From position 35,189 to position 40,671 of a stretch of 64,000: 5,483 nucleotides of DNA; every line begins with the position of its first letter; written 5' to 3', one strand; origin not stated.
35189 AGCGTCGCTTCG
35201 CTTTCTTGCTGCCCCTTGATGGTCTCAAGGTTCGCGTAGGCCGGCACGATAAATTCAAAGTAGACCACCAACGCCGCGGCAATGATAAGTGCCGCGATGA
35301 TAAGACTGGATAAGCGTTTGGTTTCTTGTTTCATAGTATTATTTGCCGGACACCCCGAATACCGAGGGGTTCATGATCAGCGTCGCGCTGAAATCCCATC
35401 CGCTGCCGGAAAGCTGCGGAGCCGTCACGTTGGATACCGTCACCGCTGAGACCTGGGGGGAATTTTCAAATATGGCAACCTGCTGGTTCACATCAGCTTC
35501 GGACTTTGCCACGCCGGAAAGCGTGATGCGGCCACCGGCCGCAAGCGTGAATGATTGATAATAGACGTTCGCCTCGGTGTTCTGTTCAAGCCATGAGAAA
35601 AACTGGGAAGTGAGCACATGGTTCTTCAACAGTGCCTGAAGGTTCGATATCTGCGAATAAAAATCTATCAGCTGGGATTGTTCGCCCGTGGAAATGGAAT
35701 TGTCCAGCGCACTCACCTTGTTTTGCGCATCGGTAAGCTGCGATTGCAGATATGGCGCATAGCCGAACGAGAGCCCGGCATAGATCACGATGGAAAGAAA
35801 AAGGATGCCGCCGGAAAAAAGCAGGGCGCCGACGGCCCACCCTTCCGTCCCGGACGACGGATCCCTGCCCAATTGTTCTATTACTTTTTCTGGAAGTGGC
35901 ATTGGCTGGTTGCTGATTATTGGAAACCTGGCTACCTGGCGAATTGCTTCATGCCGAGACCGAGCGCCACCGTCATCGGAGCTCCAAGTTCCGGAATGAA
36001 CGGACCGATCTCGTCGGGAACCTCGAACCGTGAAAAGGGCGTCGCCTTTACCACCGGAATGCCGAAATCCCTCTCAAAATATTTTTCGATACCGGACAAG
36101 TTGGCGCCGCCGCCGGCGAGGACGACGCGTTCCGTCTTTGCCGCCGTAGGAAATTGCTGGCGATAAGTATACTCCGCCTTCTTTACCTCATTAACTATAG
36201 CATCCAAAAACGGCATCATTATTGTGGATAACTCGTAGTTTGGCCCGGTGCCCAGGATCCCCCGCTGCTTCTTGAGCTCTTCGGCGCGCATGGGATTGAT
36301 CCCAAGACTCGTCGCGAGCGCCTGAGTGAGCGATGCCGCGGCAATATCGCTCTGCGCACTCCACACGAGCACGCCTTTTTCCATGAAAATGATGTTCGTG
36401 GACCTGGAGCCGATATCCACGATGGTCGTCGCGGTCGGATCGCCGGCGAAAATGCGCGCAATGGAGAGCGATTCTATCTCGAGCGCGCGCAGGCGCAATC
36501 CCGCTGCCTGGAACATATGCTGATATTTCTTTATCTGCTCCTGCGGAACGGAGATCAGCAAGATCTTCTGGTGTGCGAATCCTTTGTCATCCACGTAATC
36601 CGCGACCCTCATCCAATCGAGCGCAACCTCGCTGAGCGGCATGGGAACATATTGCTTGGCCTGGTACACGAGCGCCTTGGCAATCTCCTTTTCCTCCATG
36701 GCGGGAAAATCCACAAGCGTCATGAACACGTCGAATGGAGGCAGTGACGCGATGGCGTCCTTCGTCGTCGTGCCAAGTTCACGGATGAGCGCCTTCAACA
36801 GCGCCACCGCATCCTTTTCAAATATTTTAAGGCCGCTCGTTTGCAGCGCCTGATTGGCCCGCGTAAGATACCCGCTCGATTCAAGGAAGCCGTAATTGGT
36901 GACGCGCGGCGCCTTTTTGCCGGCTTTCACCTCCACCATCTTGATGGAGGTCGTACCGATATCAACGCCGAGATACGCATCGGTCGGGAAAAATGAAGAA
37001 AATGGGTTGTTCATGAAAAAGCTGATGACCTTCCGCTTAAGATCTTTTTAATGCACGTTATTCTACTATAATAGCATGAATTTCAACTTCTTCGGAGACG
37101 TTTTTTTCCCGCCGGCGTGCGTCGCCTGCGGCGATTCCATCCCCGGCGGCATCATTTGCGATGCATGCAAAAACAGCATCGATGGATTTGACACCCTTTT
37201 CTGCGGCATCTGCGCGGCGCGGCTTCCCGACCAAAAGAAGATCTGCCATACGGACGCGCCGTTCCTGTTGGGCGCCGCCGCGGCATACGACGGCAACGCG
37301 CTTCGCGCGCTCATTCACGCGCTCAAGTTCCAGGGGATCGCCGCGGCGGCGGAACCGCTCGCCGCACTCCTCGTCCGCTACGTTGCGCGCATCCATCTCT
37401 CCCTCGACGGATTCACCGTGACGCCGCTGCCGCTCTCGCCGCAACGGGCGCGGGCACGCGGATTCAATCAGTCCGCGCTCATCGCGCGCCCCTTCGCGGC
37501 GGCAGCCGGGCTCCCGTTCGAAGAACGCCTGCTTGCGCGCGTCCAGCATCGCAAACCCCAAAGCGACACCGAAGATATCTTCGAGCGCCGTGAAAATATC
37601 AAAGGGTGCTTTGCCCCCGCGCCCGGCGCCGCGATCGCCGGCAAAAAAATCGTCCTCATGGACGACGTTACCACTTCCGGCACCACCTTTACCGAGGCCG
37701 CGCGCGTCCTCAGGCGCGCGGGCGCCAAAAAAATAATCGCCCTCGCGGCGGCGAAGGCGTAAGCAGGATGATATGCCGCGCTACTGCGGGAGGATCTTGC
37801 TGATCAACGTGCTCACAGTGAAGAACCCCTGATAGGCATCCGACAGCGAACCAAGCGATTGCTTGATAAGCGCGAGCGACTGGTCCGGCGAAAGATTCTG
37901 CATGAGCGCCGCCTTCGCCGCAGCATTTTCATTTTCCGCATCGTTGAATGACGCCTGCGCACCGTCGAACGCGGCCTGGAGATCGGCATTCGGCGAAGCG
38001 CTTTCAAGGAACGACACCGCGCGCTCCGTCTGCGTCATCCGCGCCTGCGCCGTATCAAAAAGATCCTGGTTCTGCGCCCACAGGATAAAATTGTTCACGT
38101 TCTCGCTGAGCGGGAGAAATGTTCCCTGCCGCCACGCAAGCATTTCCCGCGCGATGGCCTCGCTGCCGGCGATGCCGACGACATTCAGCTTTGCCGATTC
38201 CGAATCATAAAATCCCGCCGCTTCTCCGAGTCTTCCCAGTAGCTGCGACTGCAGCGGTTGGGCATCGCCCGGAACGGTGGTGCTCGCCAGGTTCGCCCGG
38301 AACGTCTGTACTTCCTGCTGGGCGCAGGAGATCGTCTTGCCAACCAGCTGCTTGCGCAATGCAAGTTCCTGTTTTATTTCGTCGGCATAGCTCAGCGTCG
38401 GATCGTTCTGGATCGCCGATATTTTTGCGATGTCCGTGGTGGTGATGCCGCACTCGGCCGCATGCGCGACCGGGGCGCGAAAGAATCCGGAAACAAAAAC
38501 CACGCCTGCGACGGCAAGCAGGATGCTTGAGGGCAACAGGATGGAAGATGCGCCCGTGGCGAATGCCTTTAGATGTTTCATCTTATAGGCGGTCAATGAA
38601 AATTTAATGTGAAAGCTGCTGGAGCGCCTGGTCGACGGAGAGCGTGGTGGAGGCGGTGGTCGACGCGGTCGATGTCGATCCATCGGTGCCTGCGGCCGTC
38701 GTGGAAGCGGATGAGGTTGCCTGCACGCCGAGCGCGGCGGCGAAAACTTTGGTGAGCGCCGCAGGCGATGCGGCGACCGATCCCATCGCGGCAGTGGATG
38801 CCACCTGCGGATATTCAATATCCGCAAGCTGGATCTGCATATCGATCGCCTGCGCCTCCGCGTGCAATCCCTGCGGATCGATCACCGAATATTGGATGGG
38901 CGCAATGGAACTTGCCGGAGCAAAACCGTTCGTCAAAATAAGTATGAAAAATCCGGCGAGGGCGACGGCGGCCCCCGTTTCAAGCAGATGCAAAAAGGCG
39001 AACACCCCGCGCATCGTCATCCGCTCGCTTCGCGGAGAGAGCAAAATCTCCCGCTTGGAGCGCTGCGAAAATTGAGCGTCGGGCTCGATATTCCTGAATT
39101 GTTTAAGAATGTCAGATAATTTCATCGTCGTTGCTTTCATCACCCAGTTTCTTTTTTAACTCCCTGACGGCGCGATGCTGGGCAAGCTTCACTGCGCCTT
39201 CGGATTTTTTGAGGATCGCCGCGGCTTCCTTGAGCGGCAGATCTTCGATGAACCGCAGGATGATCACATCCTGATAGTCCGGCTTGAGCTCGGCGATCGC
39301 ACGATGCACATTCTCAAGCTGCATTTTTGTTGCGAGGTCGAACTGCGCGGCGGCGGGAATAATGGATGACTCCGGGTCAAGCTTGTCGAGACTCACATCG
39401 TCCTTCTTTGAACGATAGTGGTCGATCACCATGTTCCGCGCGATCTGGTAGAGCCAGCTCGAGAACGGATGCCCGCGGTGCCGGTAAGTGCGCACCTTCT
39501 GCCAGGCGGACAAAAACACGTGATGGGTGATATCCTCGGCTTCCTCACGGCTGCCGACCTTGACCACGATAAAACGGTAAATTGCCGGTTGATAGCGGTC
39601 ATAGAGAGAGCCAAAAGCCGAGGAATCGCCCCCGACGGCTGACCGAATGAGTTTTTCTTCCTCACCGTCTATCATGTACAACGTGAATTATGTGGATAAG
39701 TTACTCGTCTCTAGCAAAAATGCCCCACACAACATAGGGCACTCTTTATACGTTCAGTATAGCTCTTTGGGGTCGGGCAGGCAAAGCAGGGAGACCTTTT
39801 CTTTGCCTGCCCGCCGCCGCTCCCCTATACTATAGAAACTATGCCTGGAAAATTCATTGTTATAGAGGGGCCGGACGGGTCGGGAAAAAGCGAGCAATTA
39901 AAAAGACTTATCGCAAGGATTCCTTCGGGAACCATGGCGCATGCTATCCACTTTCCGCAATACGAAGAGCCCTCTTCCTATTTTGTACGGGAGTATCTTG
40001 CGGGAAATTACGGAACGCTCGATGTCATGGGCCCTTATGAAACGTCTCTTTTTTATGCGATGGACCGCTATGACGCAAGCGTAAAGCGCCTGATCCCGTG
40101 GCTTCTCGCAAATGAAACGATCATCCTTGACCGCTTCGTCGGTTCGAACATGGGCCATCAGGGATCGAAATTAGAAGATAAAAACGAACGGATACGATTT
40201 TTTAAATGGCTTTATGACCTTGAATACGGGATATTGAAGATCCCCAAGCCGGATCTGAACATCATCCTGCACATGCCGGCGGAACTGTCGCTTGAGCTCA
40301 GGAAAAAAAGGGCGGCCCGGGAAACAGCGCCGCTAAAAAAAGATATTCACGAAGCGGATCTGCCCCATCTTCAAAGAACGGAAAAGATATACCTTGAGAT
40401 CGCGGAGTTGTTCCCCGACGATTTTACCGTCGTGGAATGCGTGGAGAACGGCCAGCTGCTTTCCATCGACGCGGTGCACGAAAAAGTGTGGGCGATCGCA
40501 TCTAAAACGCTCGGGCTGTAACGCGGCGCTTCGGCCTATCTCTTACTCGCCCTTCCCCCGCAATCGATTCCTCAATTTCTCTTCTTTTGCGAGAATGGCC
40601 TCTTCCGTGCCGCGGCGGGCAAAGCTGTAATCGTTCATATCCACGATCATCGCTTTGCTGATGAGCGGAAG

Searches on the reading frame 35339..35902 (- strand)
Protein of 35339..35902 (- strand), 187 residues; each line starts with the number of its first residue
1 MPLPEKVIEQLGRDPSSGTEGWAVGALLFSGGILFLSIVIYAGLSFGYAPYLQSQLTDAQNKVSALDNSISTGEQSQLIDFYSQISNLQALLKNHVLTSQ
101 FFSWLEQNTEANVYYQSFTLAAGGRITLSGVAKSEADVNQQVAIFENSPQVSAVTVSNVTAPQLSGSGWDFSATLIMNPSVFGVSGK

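Call 81: search_protein_families(library=pfam, proteins=[window:35339-35902:-], max_evalue=0.001)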
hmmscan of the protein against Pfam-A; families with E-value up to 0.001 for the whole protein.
window:35339-35902:- (187 aa): 1 family
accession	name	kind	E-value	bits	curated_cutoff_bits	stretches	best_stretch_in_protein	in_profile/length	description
PF05137.18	PilN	-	2.2e-08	34.5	22.8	1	101-174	2-75/78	Fimbrial assembly protein (PilN)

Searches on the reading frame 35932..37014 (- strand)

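Call 24: search_protein_families(library=pfam, proteins=[window:35932-37014:-], max_evalue=0.001)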
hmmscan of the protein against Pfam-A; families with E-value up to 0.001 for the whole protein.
window:35932-37014:- (360 aa): 3 families
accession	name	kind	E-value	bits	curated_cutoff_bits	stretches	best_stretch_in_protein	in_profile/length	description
PF11104.14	PilM_2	-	1.9e-35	122.9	27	1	16-358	1-340/340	Type IV pilus assembly protein PilM;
PF14450.12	FtsA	-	4.4e-11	43.7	31.8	1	198-326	2-112/127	Cell division protein FtsA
PF06723.19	MreB_Mbl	-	5e-06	26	27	0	264-324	244-304/327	MreB/Mbl protein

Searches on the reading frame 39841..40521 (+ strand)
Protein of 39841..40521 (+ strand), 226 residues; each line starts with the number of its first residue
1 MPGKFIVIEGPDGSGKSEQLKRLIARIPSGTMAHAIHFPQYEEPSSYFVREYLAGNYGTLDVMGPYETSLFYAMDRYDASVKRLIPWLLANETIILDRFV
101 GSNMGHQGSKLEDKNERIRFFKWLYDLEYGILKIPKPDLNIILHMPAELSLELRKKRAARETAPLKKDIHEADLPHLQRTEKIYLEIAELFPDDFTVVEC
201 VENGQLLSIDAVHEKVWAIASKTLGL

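Call 24: search_protein_families(library=pfam, proteins=[window:39841-40521:+], max_evalue=0.001)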
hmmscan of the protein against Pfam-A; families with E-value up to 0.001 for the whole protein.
window:39841-40521:+ (226 aa): 1 family
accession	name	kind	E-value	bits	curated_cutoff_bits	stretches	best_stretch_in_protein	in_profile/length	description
PF02223.23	Thymidylate_kin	-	2.1e-17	63.8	27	1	8-199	1-173/185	Thymidylate kinase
